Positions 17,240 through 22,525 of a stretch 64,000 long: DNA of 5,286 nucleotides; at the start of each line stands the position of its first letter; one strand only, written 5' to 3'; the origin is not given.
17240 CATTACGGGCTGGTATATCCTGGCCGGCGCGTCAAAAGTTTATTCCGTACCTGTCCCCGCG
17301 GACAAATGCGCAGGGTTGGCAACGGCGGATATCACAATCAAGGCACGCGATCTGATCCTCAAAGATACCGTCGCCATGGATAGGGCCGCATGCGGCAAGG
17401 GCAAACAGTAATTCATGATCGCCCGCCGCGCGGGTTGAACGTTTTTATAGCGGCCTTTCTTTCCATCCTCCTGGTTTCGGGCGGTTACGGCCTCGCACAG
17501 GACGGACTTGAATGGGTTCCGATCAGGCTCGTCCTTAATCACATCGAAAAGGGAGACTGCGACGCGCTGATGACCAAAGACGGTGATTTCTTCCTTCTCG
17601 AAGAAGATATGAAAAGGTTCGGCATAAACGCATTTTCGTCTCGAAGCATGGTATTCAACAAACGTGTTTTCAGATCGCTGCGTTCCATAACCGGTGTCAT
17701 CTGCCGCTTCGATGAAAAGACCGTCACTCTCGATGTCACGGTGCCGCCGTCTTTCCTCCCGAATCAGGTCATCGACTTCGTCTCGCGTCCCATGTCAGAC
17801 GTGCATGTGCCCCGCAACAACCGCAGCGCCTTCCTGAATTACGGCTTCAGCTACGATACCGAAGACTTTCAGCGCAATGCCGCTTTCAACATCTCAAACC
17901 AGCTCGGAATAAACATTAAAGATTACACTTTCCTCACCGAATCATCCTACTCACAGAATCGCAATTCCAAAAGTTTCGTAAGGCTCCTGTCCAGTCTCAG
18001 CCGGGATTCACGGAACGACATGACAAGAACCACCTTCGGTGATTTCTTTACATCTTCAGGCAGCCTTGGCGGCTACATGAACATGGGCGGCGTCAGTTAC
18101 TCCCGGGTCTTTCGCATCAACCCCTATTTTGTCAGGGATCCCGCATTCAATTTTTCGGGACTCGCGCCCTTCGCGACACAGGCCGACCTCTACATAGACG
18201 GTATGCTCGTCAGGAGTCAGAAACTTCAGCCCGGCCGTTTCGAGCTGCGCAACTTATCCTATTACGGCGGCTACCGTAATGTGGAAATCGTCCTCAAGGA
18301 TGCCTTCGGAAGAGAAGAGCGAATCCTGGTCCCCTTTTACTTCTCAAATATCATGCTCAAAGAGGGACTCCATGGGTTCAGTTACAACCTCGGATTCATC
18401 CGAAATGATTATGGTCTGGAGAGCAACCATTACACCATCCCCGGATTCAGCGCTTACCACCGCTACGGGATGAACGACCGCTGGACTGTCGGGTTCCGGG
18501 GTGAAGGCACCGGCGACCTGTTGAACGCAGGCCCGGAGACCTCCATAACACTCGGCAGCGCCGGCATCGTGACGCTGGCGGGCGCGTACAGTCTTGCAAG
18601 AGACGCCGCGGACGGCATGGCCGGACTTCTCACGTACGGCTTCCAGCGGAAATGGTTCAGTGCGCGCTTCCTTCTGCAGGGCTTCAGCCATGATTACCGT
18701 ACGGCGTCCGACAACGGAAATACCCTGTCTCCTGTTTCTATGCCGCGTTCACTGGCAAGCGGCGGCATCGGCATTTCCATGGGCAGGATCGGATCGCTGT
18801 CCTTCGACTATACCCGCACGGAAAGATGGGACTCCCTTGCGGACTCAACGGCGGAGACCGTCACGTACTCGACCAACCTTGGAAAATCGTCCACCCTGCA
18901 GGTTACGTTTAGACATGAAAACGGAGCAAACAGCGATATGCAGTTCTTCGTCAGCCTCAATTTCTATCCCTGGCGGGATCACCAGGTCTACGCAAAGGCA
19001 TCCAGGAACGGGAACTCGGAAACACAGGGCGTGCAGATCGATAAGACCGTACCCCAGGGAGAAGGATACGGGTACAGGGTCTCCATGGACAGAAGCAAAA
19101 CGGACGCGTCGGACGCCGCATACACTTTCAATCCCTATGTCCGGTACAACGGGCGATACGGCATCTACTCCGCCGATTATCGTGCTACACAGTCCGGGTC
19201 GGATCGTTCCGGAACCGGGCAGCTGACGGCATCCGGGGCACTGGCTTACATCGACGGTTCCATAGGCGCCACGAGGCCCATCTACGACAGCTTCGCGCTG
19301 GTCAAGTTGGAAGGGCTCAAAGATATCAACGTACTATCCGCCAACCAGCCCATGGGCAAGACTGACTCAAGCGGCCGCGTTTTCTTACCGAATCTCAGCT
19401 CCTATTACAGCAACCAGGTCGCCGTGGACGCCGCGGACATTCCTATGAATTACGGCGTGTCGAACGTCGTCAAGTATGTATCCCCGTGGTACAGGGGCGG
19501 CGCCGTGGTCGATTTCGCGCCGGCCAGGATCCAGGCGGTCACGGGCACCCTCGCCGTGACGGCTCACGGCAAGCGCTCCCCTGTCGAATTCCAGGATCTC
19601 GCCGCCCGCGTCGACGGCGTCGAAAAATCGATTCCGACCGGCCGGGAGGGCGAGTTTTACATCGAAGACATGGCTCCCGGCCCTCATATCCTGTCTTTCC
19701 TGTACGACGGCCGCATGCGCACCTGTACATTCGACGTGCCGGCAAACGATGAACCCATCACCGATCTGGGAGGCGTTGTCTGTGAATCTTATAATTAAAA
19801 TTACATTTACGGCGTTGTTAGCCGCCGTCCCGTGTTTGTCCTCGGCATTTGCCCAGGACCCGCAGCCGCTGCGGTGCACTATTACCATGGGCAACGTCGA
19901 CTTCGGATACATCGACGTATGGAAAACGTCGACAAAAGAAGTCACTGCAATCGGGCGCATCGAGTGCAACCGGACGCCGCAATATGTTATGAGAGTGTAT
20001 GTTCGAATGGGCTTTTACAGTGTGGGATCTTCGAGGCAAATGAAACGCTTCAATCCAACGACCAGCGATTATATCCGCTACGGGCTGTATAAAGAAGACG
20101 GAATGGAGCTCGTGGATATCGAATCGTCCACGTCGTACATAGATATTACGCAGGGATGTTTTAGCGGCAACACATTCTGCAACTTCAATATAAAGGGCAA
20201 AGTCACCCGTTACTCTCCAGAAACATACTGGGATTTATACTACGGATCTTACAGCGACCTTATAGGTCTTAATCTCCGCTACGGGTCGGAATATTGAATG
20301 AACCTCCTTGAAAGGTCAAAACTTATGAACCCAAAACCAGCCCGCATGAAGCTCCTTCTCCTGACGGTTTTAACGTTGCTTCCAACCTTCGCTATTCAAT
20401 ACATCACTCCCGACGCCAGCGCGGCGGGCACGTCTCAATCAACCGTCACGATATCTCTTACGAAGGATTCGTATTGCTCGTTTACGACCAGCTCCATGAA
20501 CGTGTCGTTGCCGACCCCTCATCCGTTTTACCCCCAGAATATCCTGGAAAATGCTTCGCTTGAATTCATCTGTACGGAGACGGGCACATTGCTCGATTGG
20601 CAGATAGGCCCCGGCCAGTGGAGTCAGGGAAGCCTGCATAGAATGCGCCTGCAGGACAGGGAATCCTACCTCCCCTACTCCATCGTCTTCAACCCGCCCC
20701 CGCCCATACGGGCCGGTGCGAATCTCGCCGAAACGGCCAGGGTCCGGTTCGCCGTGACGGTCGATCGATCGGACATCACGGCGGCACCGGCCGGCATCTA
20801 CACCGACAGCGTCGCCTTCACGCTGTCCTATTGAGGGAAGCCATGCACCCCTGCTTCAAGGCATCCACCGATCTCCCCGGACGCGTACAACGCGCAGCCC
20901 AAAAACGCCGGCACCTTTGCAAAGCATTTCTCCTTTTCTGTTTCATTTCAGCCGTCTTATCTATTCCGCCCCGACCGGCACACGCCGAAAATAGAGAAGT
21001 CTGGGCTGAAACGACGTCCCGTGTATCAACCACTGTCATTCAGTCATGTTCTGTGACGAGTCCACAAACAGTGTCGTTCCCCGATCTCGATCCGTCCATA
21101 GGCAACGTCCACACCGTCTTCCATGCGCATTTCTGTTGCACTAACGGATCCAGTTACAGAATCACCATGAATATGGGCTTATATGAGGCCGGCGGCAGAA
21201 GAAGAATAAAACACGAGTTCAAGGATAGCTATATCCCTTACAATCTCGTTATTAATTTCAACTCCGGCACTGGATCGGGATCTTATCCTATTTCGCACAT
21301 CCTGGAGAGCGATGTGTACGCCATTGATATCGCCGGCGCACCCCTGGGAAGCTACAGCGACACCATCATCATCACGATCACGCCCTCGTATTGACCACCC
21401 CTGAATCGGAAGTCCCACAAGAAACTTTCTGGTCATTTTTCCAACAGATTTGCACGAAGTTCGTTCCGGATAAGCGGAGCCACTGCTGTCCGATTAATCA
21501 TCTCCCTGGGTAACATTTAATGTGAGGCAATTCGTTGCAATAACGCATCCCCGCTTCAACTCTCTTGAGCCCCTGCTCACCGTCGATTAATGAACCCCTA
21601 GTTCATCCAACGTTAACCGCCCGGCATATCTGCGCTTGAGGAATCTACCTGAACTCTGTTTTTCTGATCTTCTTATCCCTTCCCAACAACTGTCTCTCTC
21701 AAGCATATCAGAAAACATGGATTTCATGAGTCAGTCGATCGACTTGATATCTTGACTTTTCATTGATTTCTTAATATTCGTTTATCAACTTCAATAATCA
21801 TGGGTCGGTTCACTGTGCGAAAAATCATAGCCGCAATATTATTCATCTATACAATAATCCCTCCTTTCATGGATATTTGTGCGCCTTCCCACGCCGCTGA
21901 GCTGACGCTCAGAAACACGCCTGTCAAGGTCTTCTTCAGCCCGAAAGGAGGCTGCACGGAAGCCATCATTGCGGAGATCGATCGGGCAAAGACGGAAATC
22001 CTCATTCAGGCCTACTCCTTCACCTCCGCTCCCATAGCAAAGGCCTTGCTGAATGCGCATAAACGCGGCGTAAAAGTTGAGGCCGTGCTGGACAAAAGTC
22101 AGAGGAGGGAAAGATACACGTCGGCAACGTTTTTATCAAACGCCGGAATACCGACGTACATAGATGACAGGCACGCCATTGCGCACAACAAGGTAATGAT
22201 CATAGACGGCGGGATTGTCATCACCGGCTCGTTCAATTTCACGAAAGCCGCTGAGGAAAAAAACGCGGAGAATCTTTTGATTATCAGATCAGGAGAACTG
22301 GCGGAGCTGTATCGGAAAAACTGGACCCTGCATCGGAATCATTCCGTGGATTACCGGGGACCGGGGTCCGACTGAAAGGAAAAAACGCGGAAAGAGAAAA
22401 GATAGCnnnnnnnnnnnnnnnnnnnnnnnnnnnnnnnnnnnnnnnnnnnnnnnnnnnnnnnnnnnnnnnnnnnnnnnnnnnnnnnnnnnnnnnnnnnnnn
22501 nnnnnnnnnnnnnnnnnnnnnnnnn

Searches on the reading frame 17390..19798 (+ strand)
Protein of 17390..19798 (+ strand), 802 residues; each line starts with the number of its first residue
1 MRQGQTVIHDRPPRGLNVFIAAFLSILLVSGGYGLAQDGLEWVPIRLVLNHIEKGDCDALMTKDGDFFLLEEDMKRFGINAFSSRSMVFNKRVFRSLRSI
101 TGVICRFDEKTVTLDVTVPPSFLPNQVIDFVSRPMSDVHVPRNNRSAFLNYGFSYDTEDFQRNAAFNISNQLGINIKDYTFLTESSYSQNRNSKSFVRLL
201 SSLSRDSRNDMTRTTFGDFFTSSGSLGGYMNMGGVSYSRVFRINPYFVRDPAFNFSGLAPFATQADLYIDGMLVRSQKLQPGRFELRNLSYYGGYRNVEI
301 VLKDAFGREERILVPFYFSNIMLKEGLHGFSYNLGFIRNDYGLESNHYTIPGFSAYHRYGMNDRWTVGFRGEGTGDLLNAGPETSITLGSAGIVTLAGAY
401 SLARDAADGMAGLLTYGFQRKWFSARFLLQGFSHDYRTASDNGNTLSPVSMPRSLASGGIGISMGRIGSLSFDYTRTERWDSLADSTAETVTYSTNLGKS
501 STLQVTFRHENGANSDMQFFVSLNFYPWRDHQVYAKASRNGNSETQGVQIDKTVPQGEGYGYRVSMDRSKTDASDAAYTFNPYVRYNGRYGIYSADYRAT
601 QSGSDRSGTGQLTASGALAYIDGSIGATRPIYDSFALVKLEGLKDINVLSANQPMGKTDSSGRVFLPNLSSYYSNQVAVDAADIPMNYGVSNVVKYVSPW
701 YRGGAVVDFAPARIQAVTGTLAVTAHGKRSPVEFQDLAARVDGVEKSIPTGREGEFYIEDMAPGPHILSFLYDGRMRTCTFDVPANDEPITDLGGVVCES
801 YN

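Call 87: search_protein_families(library=pfam, proteins=[window:17390-19798:+], max_evalue=0.0001)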
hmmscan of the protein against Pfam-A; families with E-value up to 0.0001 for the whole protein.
window:17390-19798:+ (802 aa): 1 family
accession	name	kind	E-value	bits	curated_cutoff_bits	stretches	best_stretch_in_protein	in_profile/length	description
PF00577.26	Usher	-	4.5e-32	112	27.1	2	461-707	306-545/549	Outer membrane usher protein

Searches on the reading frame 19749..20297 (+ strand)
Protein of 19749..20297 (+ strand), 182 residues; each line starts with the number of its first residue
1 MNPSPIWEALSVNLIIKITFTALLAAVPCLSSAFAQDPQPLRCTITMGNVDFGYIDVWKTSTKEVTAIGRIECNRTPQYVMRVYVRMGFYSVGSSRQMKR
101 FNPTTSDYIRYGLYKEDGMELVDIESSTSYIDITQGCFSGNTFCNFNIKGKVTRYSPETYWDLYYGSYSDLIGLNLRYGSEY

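Call 87: search_protein_families(library=pfam, proteins=[window:19749-20297:+], max_evalue=0.0001)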
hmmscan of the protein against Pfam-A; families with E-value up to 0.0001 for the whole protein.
window:19749-20297:+ (182 aa): 1 family
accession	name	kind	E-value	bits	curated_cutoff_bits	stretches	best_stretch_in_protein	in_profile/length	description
PF05229.21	SCPU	-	3.5e-09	37.6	22.4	1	42-173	14-136/138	Spore Coat Protein U domain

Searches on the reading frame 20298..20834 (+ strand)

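Call 87: search_protein_families(library=pfam, proteins=[window:20298-20834:+], max_evalue=0.0001)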
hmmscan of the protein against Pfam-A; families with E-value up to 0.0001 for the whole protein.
window:20298-20834:+ (178 aa): 1 family
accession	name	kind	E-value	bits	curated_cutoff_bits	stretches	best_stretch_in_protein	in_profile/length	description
PF05229.21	SCPU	-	6.8e-07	30.2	22.4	1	47-129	2-84/138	Spore Coat Protein U domain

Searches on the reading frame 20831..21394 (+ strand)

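Call 87: search_protein_families(library=pfam, proteins=[window:20831-21394:+], max_evalue=0.0001)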
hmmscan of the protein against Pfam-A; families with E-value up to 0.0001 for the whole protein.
window:20831-21394:+ (187 aa): 1 family
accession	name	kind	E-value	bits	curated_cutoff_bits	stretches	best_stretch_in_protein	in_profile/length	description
PF05229.21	SCPU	-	8.7e-11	42.8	22.4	1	61-140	3-85/138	Spore Coat Protein U domain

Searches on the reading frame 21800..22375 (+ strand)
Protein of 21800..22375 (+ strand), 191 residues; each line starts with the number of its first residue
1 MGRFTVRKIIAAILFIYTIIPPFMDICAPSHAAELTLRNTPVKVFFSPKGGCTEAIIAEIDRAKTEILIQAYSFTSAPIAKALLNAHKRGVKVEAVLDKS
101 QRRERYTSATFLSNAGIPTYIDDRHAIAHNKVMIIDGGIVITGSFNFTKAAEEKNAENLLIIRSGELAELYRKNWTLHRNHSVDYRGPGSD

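Call 87: search_protein_families(library=pfam, proteins=[window:21800-22375:+], max_evalue=0.0001)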
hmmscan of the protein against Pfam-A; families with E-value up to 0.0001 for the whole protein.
window:21800-22375:+ (191 aa): 2 families
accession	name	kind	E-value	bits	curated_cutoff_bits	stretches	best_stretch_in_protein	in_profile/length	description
PF13091.12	PLDc_2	-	8.6e-28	97.2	27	1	56-173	1-126/132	PLD-like domain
PF07894.18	SACK1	-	1.7e-07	31.5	21.4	0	22-102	94-177/274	Scaffolding anchor of CK1 domain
